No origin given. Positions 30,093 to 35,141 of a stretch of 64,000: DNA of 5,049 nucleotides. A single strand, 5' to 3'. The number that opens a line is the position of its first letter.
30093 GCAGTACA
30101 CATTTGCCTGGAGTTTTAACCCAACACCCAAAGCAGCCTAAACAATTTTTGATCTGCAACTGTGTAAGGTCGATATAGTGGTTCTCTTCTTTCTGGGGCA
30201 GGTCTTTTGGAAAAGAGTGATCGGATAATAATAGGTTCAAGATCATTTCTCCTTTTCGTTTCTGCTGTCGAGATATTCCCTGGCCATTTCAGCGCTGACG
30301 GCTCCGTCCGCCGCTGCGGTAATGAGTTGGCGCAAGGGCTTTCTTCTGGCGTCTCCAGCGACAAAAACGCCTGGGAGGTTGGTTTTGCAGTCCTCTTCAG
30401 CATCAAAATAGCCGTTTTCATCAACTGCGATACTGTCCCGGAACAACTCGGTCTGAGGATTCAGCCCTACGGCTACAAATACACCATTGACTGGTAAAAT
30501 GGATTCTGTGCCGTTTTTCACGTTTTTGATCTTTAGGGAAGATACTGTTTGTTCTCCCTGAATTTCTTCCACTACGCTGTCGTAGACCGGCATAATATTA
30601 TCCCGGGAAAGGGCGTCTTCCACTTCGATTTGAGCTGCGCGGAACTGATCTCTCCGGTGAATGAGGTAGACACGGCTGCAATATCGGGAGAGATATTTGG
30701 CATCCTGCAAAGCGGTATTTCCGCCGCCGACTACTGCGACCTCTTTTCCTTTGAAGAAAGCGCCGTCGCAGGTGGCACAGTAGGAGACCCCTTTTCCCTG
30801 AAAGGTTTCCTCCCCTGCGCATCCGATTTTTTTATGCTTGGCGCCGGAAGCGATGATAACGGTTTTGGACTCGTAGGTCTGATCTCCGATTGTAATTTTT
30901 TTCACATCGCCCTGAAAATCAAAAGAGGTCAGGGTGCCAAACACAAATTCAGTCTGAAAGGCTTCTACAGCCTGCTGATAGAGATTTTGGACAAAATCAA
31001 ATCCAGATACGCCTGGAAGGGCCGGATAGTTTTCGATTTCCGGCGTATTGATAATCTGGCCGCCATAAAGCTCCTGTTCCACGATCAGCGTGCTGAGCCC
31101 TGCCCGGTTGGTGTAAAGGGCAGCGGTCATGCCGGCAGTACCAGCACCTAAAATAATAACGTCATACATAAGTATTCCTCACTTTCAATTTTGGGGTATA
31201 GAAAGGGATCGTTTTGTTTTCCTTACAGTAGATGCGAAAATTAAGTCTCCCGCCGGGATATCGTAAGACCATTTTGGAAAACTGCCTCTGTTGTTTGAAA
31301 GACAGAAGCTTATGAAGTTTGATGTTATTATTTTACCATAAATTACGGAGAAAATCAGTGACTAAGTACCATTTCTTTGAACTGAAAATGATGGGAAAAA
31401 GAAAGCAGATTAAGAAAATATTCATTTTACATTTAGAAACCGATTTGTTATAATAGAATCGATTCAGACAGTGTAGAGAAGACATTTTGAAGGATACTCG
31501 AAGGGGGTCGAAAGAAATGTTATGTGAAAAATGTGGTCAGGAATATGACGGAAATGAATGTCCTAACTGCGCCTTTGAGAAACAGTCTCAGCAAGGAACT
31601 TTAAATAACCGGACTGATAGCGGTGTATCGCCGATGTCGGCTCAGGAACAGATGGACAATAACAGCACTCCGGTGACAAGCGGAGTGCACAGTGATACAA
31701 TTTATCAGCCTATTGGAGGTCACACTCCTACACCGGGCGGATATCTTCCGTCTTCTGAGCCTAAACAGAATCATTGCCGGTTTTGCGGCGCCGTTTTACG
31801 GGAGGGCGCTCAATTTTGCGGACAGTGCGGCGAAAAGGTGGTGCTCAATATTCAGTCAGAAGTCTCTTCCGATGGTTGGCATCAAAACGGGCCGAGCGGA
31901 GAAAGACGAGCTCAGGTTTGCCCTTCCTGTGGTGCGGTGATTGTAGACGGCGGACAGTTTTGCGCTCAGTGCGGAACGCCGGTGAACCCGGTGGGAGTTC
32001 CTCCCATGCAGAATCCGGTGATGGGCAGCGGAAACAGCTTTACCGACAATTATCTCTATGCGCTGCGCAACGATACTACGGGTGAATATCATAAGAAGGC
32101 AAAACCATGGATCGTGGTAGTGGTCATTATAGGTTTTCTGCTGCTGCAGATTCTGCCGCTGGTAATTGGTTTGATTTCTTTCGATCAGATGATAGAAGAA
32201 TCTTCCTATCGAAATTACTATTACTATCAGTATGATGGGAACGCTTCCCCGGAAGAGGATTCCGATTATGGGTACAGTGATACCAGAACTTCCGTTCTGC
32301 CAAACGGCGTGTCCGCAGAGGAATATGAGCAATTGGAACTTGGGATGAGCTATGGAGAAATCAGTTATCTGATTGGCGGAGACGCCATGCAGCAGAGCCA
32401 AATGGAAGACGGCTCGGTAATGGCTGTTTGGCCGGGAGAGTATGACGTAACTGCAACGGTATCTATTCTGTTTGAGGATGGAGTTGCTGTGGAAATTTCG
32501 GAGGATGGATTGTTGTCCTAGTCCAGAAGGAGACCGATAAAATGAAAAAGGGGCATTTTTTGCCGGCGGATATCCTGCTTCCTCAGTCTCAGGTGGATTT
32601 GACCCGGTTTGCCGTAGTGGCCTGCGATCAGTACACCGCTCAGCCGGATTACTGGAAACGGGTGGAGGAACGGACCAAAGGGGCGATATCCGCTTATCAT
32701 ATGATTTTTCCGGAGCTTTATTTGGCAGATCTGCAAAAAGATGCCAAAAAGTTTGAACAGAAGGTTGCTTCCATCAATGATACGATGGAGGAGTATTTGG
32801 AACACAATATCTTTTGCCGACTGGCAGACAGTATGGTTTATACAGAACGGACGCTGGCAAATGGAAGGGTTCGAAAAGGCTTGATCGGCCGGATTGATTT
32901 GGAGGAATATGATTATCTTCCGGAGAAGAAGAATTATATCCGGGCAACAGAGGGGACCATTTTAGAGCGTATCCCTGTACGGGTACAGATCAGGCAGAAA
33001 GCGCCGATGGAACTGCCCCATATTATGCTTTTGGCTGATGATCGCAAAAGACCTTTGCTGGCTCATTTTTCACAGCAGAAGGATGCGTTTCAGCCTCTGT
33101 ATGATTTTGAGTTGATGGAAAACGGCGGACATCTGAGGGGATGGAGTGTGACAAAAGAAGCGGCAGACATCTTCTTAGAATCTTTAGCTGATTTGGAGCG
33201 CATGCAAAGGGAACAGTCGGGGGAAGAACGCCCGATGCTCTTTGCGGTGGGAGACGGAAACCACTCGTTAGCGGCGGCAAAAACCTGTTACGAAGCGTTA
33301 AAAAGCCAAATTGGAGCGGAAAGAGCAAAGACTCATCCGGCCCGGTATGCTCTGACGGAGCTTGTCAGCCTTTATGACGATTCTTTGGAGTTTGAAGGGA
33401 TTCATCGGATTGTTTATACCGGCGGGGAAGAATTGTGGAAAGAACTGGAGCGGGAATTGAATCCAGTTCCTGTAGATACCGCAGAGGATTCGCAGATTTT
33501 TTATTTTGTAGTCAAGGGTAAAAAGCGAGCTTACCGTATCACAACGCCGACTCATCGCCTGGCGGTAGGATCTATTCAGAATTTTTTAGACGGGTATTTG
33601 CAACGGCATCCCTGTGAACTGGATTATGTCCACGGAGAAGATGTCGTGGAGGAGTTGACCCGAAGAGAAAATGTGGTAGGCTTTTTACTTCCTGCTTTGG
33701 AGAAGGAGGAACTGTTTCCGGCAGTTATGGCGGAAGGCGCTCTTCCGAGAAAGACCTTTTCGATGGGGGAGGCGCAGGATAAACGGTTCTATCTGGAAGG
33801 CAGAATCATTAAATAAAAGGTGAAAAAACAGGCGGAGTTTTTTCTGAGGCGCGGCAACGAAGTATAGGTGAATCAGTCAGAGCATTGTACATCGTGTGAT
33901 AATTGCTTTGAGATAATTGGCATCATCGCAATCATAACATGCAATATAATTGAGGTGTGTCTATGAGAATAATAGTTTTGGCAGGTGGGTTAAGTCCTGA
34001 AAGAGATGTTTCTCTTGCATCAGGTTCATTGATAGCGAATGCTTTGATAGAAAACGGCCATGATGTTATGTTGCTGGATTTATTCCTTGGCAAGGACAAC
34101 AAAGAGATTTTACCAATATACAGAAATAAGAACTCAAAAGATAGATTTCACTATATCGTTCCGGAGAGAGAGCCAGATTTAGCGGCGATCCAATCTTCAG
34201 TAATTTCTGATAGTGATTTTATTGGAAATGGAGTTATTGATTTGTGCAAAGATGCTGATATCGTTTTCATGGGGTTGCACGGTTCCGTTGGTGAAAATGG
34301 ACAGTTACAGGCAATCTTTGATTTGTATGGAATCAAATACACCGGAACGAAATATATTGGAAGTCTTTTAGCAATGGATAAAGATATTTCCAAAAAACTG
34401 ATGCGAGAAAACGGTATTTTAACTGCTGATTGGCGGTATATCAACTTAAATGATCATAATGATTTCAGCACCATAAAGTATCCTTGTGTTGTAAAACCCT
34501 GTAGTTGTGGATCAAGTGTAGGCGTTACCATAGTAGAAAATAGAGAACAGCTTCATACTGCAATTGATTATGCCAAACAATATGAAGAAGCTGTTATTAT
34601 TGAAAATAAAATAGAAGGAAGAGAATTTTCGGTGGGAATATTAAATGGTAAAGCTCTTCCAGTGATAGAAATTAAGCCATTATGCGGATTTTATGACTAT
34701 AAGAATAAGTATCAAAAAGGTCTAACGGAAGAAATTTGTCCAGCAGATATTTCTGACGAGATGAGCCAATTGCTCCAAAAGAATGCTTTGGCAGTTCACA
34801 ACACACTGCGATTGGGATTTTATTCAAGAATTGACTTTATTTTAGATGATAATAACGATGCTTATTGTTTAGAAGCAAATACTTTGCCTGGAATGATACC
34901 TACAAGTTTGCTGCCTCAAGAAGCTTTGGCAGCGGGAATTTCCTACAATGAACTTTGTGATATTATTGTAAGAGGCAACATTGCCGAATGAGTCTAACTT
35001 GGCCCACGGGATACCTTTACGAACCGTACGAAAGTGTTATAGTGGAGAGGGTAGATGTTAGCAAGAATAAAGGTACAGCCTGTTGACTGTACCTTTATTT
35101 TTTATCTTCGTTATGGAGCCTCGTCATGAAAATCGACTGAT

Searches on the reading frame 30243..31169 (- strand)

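Call 51: search_protein_families(library=pfam, proteins=[window:30243-31169:-])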
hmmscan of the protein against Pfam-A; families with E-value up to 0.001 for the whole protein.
window:30243-31169:- (308 aa): 11 families
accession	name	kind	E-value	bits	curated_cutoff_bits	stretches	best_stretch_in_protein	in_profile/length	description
PF07992.20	Pyr_redox_2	-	9.1e-49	166.9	26.1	1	2-288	1-290/291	Pyridine nucleotide-disulphide oxidoreductase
PF13738.12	Pyr_redox_3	-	4.1e-21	76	30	1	84-272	108-305/305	Pyridine nucleotide-disulphide oxidoreductase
PF00070.33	Pyr_redox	-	1.5e-13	51.5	22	1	144-215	2-80/82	Pyridine nucleotide-disulphide oxidoreductase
PF01266.30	DAO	-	1.6e-07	31.6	27.9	1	3-36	1-35/353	FAD dependent oxidoreductase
PF12831.13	FAD_oxidored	-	3.8e-07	30.2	27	1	3-38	1-37/416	FAD dependent oxidoreductase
PF00890.30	FAD_binding_2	-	6.3e-07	29.4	20.4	1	3-35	1-33/414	FAD binding domain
PF01946.23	Thi4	-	1.9e-06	27.8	26.2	1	3-35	19-52/235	Thi4 family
PF03486.20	HI0933_like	-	4.9e-06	26.6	50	0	3-33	2-32/244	HI0933-like protein Rossmann domain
PF01494.25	FAD_binding_3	-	6e-06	26.1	22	0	2-32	2-32/349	FAD binding domain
PF01134.28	GIDA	-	1.2e-05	25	22.1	1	3-39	1-29/391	Glucose inhibited division protein A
PF13450.12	NAD_binding_8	-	0.00011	22.9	21.9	0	6-33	1-28/68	NAD(P)-binding Rossmann-like domain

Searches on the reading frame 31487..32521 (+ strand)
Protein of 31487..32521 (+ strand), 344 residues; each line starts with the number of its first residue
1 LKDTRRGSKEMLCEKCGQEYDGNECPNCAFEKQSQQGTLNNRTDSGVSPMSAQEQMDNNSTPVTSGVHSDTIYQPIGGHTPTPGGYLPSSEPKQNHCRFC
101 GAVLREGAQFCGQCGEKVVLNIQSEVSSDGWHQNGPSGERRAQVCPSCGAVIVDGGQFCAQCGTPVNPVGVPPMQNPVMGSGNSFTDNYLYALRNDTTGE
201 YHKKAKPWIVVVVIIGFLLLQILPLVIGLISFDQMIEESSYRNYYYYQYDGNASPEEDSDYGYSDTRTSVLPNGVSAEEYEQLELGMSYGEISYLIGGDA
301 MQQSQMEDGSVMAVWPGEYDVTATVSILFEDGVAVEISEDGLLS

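Call 42: search_protein_families(library=pfam, proteins=[window:31487-32521:+])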
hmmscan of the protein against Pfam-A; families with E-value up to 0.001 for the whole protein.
window:31487-32521:+ (344 aa): 5 families
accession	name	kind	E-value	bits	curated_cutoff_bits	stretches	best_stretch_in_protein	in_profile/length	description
PF12773.13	DZR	-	5.9e-14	52.4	27.3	1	97-163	1-45/45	Double zinc ribbon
PF13240.11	Zn_Ribbon_1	-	4.9e-10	39.3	25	2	145-166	2-23/23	zinc-ribbon domain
PF13248.11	Zn_ribbon_3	-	2.1e-07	30.6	27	1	144-165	4-25/26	zinc-ribbon domain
PF18912.6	DZR_2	-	3.6e-06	27.1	27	0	140-166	19-46/56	Double zinc ribbon domain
PF17032.10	Zn_ribbon_15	-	9e-05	23.6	28.9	0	139-163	49-73/73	zinc-ribbon family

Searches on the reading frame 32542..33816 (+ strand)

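Call 42: search_protein_families(library=pfam, proteins=[window:32542-33816:+])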
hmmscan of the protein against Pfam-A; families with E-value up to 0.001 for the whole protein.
window:32542-33816:+ (424 aa): 1 family
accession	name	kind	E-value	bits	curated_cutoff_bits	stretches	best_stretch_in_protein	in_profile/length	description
PF06245.16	DUF1015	-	1.3e-55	189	25.8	1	14-351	3-324/325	Protein of unknown function (DUF1015)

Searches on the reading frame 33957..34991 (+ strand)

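Call 42: search_protein_families(library=pfam, proteins=[window:33957-34991:+])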
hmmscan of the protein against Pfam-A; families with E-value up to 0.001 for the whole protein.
window:33957-34991:+ (344 aa): 7 families
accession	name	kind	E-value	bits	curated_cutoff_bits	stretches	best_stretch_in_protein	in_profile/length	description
PF07478.18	Dala_Dala_lig_C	-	5e-48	163.8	24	1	155-338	8-203/204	D-ala D-ala ligase C-terminus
PF01820.27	Dala_Dala_lig_N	-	1.7e-20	74.1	34.6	1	4-130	1-120/121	D-ala D-ala ligase N-terminus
PF13535.11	ATP-grasp_4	-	3.6e-09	36.9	27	1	173-229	1-71/160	ATP-grasp domain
PF02655.19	ATP-grasp_3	-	1.2e-07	32.4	23.2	1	168-308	25-154/160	ATP-grasp domain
PF02786.22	CPSase_L_D2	-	3.7e-07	30.3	19.8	1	143-309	3-178/211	Carbamoyl-phosphate synthase L chain, ATP binding domain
PF02222.28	ATP-grasp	-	7.3e-07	29.4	27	1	148-225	2-83/179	ATP-grasp domain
PF01071.24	GARS_A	-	2.4e-06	28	27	1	141-229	2-99/194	Phosphoribosylglycinamide synthetase, ATP-grasp (A) domain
